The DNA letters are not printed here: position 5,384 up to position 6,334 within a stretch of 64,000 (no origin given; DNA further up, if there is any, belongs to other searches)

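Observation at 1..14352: Island of four paralogous PAS kinases, two bare receivers, a MEDS-like protein, two orphan PBPs and a receiver-kinase hybrid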

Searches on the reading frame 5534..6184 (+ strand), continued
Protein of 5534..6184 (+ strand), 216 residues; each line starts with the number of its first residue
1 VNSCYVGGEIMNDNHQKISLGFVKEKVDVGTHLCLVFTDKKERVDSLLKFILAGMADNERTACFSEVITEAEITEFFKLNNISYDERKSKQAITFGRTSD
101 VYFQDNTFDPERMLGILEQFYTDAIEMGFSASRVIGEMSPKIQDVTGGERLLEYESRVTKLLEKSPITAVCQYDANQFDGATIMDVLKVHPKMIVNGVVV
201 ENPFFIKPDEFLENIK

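Call 25: search_solved_structures(query=A1, max_evalue=10, show_alignments=2)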
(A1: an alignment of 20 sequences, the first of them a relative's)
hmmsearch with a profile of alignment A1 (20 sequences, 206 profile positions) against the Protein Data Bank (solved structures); distinct sequences matched with E-value up to 10: 3.
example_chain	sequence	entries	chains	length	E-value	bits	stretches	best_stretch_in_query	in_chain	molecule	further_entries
9fct_B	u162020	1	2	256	0.46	13.4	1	73-113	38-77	DUF4465 domain-containing protein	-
9qpm_A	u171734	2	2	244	0.55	13.2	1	75-113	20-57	DUF4465 domain-containing protein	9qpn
4buc_A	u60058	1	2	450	0.65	12.9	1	16-107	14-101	UDP-N-ACETYLMURAMOYLALANINE--D-GLUTAMATE LIGASE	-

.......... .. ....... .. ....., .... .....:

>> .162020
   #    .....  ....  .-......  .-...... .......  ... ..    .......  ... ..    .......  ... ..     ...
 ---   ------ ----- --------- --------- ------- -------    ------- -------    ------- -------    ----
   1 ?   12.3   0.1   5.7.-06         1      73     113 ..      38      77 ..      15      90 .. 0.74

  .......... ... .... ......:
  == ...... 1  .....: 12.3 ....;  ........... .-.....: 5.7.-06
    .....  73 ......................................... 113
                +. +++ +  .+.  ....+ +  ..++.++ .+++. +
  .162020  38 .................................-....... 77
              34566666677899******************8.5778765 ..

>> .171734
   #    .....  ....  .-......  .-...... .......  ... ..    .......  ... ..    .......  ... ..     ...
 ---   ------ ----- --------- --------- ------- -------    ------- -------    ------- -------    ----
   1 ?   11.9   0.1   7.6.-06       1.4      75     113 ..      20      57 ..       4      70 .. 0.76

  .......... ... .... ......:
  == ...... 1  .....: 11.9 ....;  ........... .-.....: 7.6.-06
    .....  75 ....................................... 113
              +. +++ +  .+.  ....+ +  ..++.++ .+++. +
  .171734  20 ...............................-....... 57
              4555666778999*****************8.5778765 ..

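Call 37: predict_structure(alignment_id=A1)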
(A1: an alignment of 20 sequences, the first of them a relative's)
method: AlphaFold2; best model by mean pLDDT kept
length: 206 residues; sequences in the alignment: 20
mean_pLDDT: 93.6   pTM: 0.89
mean pLDDT of the five models: 93.6, 93.0, 92.9, 91.4, 91.3
residues with pLDDT >= 90: 195; 70-90: 7; 50-70: 1; < 50: 3
segments of 3 or more residues with pLDDT < 50: 1-3
pLDDT, mean of each block of 10 residues (from residue 1): 72 94 95 95 94 93 93 93 94 94 97 97 95 94 97 97 94 95 93 97 90
secondary structure, 60 per line:
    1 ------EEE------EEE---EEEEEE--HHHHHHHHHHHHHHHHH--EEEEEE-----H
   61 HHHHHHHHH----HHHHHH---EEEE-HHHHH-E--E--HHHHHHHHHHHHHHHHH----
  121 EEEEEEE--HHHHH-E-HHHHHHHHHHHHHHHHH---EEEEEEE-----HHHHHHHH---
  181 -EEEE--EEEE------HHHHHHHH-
elements in order: E7-9 E16-18 E22-27 H30-46 E49-54 H60-69 H74-79 E83-86 H88-92 H100-116 E121-127 H130-134 H138-154 E158-164 H170-177 E182-185 E188-191 H198-205

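Call 44: search_protein_families(library=ncbifam, proteins=[L001:3709-6978:+, window:5564-6184:+], max_evalue=0.00001)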
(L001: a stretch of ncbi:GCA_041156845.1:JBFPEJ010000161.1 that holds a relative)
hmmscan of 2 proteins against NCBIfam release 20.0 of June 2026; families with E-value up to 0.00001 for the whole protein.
L001:3709-6978:+ (1089 aa): 72 families (the best 25 are shown)
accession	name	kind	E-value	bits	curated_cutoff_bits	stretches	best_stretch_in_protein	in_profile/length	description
NF008468.0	PRK11360.1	equivalog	8e-75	252.4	646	3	883-1087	421-612/616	two-component system sensor histidine kinase AtoS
NF052574.1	HisKinEspCMyxo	equivalog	6.1e-54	183.4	1200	1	738-1084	321-638/785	serine histidine kinase EspC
NF052573.1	HisKinEspAMyxo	equivalog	3.8e-48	164.1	1400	1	621-1081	174-609/755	serine histidine kinase EspA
TIGR00229.1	sensory_box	domain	1.7e-47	160.7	22.9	3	448-572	3-126/126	PAS domain S-box protein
NF047874.1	MASE3_PAS_HK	subfamily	2.8e-43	148.7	560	3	695-1084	255-626/655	MASE3 domain-containing sensor histidine kinase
NF046044.1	PnpS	equivalog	3.1e-41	141.7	400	3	889-1082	203-390/390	two-component system histidine kinase PnpS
NF010411.0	PRK13837.1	equivalog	5.7e-41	140.4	647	1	778-1086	397-678/828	two-component system VirA-like sensor kinase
NF041777.1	sens_FixL_Rhizob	equivalog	1.6e-40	139.2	850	1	626-1084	44-482/485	sensor protein FixL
NF038348.1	T2SS_HK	subfamily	2.6e-39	135.1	450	1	817-1083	315-573/574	histidine kinase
NF046026.1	HisKinCckACaul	equivalog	1.5e-38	132.4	1000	2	896-1084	341-533/678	cell cycle histidine kinase CckA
NF046020.1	HisKinCckABruc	equivalog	1.2e-37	129.3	1000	1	620-1082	262-706/868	cell cycle histidine kinase CckA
NF033092.0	HK_WalK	equivalog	7.1e-37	127.2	725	2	892-1083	408-594/594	cell wall metabolism sensor histidine kinase WalK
NF047497.1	HK_LIC_12097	equivalog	2.1e-35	122.1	500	1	705-1083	11-366/367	LIC_12097 family sensor histidine kinase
NF047466.1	hybrid_RR_LvrB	exception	2.4e-35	122.4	500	1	887-1083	182-376/377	hybrid histidine kinase/response regulator LvrB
NF007688.0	PRK10364.1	equivalog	3.3e-32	111.8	479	1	905-1084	288-452/460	two-component system sensor histidine kinase ZraS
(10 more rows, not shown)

window:5564-6184:+ (206 aa): 1 family
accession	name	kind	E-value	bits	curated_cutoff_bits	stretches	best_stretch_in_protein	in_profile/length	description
NF041045.1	RsbA_anti_sig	subfamily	4.7e-11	42.5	210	1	22-199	3-166/303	anti-sigma factor RsbA family regulatory protein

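Call 84: search_dna_similar(query=window:5564-6184:+, collection=plasmids, mode=protein, max_evalue=0.001, max_rows=30)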
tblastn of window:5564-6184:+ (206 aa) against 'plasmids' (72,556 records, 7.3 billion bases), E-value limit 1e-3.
Records with a match: 31; places in all: 34; records where one place covers at least 80% of the query: 27.
Best place of each record, by identity: <60% 31.
By first word of the organism name: Caballeronia 3; Mycolicibacterium 2; Paraburkholderia 2; Sinorhizobium 2; Rhizobium 2; Natrinema 2; Streptantibioticus 2; Nocardioides 1; Natrononativus 1; Haloprofundus 1; and 13 more.
By predicted mobility (MOB-suite, as given by PLSDB): non-mobilizable 20; mobilizable 6; conjugative 5.
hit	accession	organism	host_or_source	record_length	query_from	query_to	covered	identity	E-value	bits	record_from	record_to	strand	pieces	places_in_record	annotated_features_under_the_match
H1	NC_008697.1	Nocardioides sp. JS614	-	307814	7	204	96%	29.3%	1e-27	115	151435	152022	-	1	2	MEDS domain-containing protein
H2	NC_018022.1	Mycolicibacterium chubuense NBB4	-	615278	5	202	96%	28.8%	3e-28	117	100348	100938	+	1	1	MEDS domain-containing protein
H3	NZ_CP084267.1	Caballeronia sp. Lep1P3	Leptoglossus zonatus,Cell culture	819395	22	206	90%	29.7%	3e-21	98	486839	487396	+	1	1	MEDS domain-containing protein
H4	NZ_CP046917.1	Paraburkholderia acidisoli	cell culture,forest soil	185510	22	206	90%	29.6%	1e-24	107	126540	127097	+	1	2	MEDS domain-containing protein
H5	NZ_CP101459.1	Natrononativus amylolyticus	cell culture,sediment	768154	22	202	88%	29.3%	1e-19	94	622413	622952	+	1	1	MEDS domain-containing protein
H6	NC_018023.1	Mycolicibacterium chubuense NBB4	-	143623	9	202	94%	26.8%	9e-23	102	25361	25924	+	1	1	MEDS domain-containing protein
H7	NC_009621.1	Sinorhizobium medicae WSM419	-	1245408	12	206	95%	25.9%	5e-18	89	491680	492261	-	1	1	record has no annotation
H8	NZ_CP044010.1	Rhizobium sp. BG6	Prosopis cineraria,pure bacterial ...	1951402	9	206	96%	25.3%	1e-20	96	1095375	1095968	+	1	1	none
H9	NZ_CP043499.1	Rhizobium grahamii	Prosopis cineraria,pure bacterial ...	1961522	9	206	96%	25.3%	1e-20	96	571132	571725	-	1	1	none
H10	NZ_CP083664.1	Haloprofundus salinisoli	cell culture,saline soil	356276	22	202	88%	27.6%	3e-18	89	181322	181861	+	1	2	MEDS domain-containing protein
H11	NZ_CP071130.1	Caballeronia sp. M1242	Homo sapiens,ETA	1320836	22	206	90%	26.9%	4e-20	95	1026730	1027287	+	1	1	none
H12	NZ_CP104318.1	Streptomyces angustmyceticus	whole organism,soil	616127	20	200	88%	26.9%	1e-14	79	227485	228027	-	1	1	MEDS domain-containing protein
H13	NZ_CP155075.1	Paraburkholderia sp. PREW-6R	single cell,Phlox subulata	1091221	20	180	78%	30.1%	3e-10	66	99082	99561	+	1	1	none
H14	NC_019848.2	Sinorhizobium meliloti GR4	-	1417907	17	206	92%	25.1%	3e-19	92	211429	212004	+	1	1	record has no annotation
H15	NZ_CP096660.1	Halorussus limi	cell culture,saline soil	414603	18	204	91%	24.7%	8e-19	91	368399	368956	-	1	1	MEDS domain-containing protein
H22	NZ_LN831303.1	Halobacterium hubeiense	-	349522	18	201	89%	23.4%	2e-15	81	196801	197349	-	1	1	MEDS domain-containing protein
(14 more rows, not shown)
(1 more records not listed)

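Call 85: get_annotated_region(hit=H6, flank=4000)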
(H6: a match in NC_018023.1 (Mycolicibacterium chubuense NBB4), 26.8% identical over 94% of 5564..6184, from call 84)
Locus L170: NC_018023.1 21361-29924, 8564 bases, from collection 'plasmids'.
description: Mycolicibacterium chubuense NBB4 plasmid pMYCCH.02, complete sequence
organism: Mycolicibacterium chubuense NBB4 (NCBI taxid 710421)
taxonomy: Bacteria; Actinomycetota; Actinomycetes; Mycobacteriales; Mycobacteriaceae; Mycolicibacterium; Mycolicibacterium chubuense; Mycolicibacterium chubuense NBB4
host: -; source: -; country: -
typing (MOB-suite, as given by PLSDB): mobilizable; replicon rep_cluster_1606; relaxase MOBF
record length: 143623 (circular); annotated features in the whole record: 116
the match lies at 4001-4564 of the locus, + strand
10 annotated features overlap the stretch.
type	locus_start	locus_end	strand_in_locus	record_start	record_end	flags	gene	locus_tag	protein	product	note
CDS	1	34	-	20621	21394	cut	-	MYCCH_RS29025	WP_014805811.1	phosphosulfolactate synthase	-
CDS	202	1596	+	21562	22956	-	-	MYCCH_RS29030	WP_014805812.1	FAD-dependent oxidoreductase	-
CDS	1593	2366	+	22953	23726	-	-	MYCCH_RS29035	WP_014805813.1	glucose 1-dehydrogenase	-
CDS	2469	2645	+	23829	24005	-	-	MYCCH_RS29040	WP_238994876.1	hypothetical protein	-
CDS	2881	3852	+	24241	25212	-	-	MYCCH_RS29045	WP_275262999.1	transposase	GO:0006313 - DNA transposition [Evidence IEA]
CDS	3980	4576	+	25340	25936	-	-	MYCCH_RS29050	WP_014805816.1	MEDS domain-containing protein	-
CDS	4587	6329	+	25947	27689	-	-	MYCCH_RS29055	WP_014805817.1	helix-turn-helix domain-containing protein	-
CDS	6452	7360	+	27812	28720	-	-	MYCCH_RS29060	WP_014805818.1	CoA-transferase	-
CDS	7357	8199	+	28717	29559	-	-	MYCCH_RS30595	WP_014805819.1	CoA-transferase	-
CDS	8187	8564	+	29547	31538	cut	-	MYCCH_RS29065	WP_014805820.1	acetate--CoA ligase family protein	-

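Call 86: get_annotated_region(hit=H3, flank=4000)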
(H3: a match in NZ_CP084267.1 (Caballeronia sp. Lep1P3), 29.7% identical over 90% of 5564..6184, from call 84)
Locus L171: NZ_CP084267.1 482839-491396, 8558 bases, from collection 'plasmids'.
description: Caballeronia sp. Lep1P3 plasmid p1, complete sequence
organism: Caballeronia sp. Lep1P3 (NCBI taxid 2878150)
taxonomy: Bacteria; Pseudomonadota; Betaproteobacteria; Burkholderiales; Burkholderiaceae; Caballeronia; Caballeronia sp. Lep1P3
host: -; source: Leptoglossus zonatus,Cell culture; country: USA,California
typing (MOB-suite, as given by PLSDB): mobilizable; relaxase MOBP
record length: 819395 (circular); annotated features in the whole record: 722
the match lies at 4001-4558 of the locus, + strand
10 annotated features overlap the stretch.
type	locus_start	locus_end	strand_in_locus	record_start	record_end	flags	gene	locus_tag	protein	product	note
CDS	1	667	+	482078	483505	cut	-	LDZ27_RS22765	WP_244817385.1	cytochrome P450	-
CDS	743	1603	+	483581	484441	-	-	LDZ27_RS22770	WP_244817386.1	methyltransferase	-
CDS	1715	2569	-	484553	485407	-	-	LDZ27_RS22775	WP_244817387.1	oxidoreductase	-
CDS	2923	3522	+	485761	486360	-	-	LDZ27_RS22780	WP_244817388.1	H-NS family nucleoid-associated regulatory protein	GO:0006355 - regulation of DNA-templated transcription [Evidence IEA]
CDS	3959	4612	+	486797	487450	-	-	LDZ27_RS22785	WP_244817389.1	MEDS domain-containing protein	-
CDS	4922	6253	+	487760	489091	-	-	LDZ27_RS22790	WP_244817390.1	hybrid sensor histidine kinase/response regulator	GO:0000160 - phosphorelay signal transduction system [Evidence IEA]; GO:0007165 - signal transduction [Evidence IEA]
CDS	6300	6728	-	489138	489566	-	-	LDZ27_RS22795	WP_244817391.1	PRC-barrel domain-containing protein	GO:0019684 - photosynthesis, light reaction [Evidence IEA]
CDS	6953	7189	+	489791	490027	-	-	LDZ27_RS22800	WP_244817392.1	DUF2934 domain-containing protein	-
CDS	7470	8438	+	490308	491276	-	-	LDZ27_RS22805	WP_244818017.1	ABC transporter substrate-binding protein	-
CDS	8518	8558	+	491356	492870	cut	-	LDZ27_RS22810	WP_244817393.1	sugar ABC transporter ATP-binding protein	-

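Call 90: search_protein_families(library=pfam, proteins=[L008:2009-3583:+], max_evalue=0.00001)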
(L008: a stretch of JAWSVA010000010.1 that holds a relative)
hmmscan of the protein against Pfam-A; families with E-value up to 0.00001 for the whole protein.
L008:2009-3583:+ (524 aa): 4 families
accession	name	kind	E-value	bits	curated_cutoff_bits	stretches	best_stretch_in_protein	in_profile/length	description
PF11849.14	DUF3369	-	4.6e-49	167.3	27.2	1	155-326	1-168/168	Domain of unknown function (DUF3369)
PF13487.12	HD_5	-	9.4e-31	107.3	27.2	1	338-503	4-170/170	HD domain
PF01966.28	HD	-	8.7e-21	74.8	22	1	349-471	2-115/116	HD domain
PF00072.30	Response_reg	-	6.4e-10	39.6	30.2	1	35-145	1-101/111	Response regulator receiver domain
